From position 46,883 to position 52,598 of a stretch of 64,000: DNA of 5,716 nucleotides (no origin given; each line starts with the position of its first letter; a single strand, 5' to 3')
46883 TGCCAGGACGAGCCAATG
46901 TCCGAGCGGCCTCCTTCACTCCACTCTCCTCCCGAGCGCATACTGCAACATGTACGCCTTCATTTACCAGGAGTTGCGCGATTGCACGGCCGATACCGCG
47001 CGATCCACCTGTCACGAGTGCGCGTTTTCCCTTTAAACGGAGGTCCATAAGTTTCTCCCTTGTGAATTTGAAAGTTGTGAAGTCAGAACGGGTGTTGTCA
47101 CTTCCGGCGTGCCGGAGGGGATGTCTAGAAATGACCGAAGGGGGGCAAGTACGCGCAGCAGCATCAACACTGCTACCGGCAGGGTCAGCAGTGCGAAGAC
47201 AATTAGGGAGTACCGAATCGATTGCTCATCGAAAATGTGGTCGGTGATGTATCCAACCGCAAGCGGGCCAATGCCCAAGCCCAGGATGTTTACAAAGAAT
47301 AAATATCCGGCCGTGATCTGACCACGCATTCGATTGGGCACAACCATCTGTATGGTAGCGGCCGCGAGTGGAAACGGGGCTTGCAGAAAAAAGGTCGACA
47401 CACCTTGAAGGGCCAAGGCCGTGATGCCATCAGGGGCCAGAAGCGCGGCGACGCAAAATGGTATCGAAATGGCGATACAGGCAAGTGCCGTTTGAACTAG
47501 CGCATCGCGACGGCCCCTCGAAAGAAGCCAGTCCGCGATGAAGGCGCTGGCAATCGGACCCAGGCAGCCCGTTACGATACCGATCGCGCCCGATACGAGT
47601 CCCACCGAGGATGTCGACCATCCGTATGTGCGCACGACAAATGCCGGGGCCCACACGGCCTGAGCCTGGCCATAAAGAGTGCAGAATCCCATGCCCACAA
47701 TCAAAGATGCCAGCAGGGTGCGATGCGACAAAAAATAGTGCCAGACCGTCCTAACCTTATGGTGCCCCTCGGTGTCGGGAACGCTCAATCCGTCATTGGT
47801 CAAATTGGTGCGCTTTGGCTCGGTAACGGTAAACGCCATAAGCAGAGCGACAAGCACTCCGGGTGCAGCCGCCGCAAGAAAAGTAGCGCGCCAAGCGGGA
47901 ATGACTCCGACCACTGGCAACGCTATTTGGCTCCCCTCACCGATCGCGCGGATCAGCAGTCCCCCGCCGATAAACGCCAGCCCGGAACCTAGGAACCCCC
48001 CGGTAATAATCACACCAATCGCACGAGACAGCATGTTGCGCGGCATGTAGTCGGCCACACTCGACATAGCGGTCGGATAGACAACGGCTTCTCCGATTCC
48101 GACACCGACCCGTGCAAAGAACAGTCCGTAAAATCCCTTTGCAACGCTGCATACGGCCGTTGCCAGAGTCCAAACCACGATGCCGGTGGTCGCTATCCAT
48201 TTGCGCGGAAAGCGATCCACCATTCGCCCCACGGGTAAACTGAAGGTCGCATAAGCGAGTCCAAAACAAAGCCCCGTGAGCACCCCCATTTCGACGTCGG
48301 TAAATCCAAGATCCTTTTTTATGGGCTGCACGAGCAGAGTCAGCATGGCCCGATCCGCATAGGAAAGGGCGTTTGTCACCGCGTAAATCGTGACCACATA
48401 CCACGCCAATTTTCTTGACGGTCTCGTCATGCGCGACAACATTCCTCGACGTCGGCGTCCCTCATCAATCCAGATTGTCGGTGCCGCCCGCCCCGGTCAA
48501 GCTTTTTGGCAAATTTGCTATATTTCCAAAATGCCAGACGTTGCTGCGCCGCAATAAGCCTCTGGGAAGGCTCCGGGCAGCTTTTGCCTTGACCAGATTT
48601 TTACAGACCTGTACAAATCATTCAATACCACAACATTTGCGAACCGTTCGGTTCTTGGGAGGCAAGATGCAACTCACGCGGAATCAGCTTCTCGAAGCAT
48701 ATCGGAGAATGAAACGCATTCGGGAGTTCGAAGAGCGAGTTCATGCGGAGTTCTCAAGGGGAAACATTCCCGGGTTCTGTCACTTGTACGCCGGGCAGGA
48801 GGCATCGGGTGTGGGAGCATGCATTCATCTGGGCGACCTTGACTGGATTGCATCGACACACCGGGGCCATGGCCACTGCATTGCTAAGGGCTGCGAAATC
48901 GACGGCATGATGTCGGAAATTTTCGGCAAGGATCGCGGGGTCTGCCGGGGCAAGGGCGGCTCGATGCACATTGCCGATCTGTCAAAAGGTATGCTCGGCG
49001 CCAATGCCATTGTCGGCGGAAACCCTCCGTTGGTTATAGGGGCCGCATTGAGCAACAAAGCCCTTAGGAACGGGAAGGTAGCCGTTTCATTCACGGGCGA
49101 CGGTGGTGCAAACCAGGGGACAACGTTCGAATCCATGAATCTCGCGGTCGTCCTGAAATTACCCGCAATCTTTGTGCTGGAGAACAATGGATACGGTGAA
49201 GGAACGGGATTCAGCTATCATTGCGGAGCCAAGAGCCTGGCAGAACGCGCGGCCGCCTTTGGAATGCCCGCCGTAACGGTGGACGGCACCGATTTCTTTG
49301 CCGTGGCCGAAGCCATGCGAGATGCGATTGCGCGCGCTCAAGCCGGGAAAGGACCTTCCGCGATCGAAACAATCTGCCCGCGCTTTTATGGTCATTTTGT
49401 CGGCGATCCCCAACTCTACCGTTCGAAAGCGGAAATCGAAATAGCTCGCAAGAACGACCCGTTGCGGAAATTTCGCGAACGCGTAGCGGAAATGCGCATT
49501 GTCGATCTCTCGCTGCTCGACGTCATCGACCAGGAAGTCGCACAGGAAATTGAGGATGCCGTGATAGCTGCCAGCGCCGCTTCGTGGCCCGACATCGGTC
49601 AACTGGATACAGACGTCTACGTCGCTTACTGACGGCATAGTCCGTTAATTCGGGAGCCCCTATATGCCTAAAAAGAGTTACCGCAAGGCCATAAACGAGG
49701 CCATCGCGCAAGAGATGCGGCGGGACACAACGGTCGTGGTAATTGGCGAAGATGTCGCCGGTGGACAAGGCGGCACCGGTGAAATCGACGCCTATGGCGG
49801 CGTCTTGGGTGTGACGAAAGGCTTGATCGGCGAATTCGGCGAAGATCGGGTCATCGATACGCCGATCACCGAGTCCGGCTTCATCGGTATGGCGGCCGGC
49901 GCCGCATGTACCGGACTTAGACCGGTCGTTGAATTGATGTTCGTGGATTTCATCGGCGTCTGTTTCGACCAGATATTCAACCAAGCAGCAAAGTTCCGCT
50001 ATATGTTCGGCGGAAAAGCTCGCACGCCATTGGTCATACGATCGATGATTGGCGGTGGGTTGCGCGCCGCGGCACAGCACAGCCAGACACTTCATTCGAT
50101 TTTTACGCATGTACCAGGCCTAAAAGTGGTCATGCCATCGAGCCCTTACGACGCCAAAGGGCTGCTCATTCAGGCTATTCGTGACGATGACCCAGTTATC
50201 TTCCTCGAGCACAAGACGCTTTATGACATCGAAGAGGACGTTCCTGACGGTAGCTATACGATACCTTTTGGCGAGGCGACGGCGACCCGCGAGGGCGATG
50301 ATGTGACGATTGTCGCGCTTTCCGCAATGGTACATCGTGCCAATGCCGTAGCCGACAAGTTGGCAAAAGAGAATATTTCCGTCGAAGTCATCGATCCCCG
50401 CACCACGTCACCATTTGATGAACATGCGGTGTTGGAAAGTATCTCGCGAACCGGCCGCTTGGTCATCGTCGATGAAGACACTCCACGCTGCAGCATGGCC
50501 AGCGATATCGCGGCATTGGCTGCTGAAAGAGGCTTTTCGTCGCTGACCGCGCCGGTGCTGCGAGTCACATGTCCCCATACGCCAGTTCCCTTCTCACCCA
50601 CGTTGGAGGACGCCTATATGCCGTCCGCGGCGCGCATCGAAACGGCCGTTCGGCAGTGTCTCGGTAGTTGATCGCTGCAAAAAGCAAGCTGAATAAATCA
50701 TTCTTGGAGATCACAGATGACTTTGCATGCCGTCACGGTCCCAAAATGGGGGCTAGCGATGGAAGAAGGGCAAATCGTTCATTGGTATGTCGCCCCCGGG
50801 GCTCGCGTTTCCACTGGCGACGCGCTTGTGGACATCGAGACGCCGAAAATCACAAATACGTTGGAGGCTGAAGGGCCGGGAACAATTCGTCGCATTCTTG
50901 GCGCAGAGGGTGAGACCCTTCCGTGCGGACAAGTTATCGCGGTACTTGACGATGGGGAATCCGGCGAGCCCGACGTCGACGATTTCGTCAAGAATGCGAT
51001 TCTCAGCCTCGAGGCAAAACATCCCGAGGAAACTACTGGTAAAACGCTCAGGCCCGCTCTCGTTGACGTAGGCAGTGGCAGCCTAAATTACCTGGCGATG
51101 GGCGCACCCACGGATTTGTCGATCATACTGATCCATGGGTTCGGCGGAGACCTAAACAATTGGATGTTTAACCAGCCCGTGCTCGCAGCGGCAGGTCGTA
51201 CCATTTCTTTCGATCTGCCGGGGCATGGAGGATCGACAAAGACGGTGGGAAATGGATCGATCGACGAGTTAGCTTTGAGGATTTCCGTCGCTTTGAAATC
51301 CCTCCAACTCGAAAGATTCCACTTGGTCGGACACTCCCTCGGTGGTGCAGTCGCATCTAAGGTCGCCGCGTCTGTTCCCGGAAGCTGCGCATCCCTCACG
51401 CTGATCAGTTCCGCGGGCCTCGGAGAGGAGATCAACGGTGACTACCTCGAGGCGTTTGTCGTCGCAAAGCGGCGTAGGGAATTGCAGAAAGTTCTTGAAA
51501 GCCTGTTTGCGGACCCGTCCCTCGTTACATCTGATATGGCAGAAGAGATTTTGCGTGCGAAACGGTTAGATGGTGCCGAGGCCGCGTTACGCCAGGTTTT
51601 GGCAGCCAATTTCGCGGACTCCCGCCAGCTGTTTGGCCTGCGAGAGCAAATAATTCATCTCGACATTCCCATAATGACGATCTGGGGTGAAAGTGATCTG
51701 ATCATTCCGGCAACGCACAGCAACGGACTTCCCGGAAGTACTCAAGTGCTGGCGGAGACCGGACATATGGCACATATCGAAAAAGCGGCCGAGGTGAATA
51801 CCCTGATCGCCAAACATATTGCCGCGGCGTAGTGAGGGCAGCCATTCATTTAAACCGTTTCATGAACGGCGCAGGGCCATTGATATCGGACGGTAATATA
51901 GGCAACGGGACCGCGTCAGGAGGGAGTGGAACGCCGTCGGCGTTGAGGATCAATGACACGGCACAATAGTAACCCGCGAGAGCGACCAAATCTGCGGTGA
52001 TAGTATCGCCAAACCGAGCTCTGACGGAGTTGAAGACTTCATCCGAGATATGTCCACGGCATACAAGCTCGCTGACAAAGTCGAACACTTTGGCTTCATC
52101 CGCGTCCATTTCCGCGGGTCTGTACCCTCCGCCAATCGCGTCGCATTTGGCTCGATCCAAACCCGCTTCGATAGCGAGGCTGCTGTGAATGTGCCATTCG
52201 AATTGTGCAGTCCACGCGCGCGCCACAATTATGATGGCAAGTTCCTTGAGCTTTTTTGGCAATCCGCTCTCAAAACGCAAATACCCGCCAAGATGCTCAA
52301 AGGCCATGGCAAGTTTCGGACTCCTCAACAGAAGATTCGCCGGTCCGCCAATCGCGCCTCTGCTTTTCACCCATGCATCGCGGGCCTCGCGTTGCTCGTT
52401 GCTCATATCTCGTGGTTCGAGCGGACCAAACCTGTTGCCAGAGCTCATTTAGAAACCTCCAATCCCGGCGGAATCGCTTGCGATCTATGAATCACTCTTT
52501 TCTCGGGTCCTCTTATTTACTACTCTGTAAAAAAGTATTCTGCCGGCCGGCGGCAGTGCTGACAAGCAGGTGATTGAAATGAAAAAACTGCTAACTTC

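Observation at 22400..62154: Three stacked TonB-receptor-anchored oxidative utilization cassettes, each with a private regulator and operator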

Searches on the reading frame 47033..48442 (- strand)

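Call 8: search_protein_families(library=pfam, proteins=[window:47033-48442:-], max_evalue=0.00001)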
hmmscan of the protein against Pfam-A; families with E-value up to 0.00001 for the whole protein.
window:47033-48442:- (469 aa): 2 families
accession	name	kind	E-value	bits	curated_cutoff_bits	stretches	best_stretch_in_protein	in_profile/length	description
PF07690.21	MFS_1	-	4.1e-47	161.2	33.4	1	22-387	3-342/347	Major Facilitator Superfamily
PF03137.26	OATP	-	1.5e-07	30.5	25.8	1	104-327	133-378/545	Organic Anion Transporter Polypeptide (OATP) family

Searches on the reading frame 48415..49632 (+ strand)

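Call 8: search_protein_families(library=pfam, proteins=[window:48415-49632:+], max_evalue=0.00001)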
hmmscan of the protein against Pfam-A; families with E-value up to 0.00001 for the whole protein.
window:48415-49632:+ (405 aa): 2 families
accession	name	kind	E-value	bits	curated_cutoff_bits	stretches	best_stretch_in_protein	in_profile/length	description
PF00676.26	E1_dh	-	1.5e-81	274.1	22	1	97-390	1-295/300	Dehydrogenase E1 component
PF02775.26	TPP_enzyme_C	-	4.7e-06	26.9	21.9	0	198-318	28-150/151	Thiamine pyrophosphate enzyme, C-terminal TPP binding domain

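Call 39: search_protein_families(library=ncbifam, proteins=[window:48415-49632:+], max_evalue=0.00001)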
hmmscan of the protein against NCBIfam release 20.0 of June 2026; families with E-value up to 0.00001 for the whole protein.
window:48415-49632:+ (405 aa): 3 families
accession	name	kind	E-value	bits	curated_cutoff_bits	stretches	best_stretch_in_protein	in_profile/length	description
TIGR03182.1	PDH_E1_alph_y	equivalog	2e-97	325.9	393.85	1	90-403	2-315/315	pyruvate dehydrogenase (acetyl-transferring) E1 component subunit alpha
TIGR03181.1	PDH_E1_alph_x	equivalog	1.7e-61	208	411.35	1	84-402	18-327/341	pyruvate dehydrogenase (acetyl-transferring) E1 component subunit alpha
NF004559.0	PRK05899.2-5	equivalog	4.1e-09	35.2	488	1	205-316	133-242/627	transketolase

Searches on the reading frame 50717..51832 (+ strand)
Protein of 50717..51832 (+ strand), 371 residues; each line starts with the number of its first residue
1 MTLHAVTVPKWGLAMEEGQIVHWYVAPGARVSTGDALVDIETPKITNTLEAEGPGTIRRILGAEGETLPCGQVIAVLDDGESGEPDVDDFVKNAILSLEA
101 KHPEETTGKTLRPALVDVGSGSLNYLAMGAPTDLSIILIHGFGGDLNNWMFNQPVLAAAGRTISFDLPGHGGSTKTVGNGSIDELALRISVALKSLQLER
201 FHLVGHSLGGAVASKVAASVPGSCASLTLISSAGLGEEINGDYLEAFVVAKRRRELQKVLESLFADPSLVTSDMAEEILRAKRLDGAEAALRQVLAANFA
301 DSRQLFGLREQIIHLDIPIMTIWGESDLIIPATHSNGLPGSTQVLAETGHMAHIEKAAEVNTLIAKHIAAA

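Call 9: search_protein_families(library=pfam, proteins=[window:50717-51832:+], max_evalue=0.00001)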
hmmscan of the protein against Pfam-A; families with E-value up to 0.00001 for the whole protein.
window:50717-51832:+ (371 aa): 4 families
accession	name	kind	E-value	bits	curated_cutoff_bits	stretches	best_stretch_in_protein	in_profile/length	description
PF00561.26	Abhydrolase_1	-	2.8e-24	86.6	25.8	1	136-357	3-245/245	alpha/beta hydrolase fold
PF12697.13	Abhydrolase_6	-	3.2e-19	70.9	26.3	1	136-361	1-215/217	Alpha/beta hydrolase family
PF00364.28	Biotin_lipoyl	-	1.8e-14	53.7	22.1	1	5-77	2-73/73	Biotin-requiring enzyme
PF12146.15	Hydrolase_4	-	2.8e-06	27.3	27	1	134-335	5-210/239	Serine aminopeptidase, S33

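Call 39: search_protein_families(library=ncbifam, proteins=[window:50717-51832:+], max_evalue=0.00001)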
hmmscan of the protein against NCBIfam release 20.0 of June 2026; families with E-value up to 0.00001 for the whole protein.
window:50717-51832:+ (371 aa): 27 families (the best 25 are shown)
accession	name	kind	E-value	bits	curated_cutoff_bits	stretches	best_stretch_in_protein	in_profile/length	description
NF011457.0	PRK14875.1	equivalog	6e-124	413.8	307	1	2-370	2-371/372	acetoin dehydrogenase dihydrolipoyllysine-residue acetyltransferase subunit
NF051488.1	bifunc_PcaDC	exception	6.3e-26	91.4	390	1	129-370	8-252/375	bifunctional 3-oxoadipate enol-lactonase/4-carboxymuconolactone decarboxylase PcaDC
NF045632.1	hydroxlase_HsaD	equivalog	2.5e-23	82.4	400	1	115-367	16-287/290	4,5:9,10-diseco-3-hydroxy-5,9,17-trioxoandrosta-1(10),2-diene-4-oate hydrolase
TIGR02427.1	protocat_pcaD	equivalog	1.4e-21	77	255.85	1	123-368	2-250/251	3-oxoadipate enol-lactonase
TIGR03695.1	menH_SHCHC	equivalog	2.3e-20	73.1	208.55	1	135-366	4-249/252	2-succinyl-6-hydroxy-2,4-cyclohexadiene-1-carboxylate synthase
NF050089.1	i_nPHAscl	equivalog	1.9e-17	63.3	300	1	134-234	19-119/288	intracellular short-chain-length polyhydroxyalkanoate depolymerase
TIGR03611.1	RutD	equivalog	2e-15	56.9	238.5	1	135-369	15-256/258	pyrimidine utilization protein D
NF008340.0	PRK11126.1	equivalog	2.1e-15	56.6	261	1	131-369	12-252/255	2-succinyl-6-hydroxy-2,4-cyclohexadiene-1-carboxylate synthase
TIGR01738.1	bioH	equivalog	3.8e-15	56.2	206.95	1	135-360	6-237/245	pimeloyl-ACP methyl ester esterase BioH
TIGR03056.1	bchO_mg_che_rel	equivalog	2.2e-13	49.9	172.55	1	119-222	14-118/278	alpha/beta fold hydrolase BchO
NF052614.1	AB_fold_OlsI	equivalog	3.9e-13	49.5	385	1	181-369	70-256/272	ornithine lipid biosynthesis O-acyltransferase OlsI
NF004309.0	PRK05704.1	equivalog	5.7e-12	45.7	449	1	5-86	4-85/408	2-oxoglutarate dehydrogenase complex dihydrolipoyllysine-residue succinyltransferase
TIGR03343.1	biphenyl_bphD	equivalog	8.4e-12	44.9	462.15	1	135-366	32-278/282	2-hydroxy-6-oxo-6-phenylhexa-2,4-dienoate hydrolase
NF051487.1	bifunc_PcaCD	exception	1e-11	44.6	430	1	132-369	171-412/413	bifunctional 4-carboxymuconolactone decarboxylase/3-oxoadipate enol-lactonase PcaCD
TIGR01349.1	PDHac_trf_mito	equivalog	5.6e-10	38.9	445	1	6-105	2-99/437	pyruvate dehydrogenase complex dihydrolipoamide acetyltransferase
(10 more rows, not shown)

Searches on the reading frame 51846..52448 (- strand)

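Call 9: search_protein_families(library=pfam, proteins=[window:51846-52448:-], max_evalue=0.00001)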
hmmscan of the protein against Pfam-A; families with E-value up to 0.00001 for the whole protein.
window:51846-52448:- (200 aa): 1 family
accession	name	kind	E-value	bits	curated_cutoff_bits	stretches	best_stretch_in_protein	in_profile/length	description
PF02627.25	CMD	-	4e-07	30.4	23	1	44-103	1-60/84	Carboxymuconolactone decarboxylase family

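Call 39: search_protein_families(library=ncbifam, proteins=[window:51846-52448:-], max_evalue=0.00001)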
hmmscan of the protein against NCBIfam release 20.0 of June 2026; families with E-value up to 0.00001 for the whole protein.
window:51846-52448:- (200 aa): 0 families
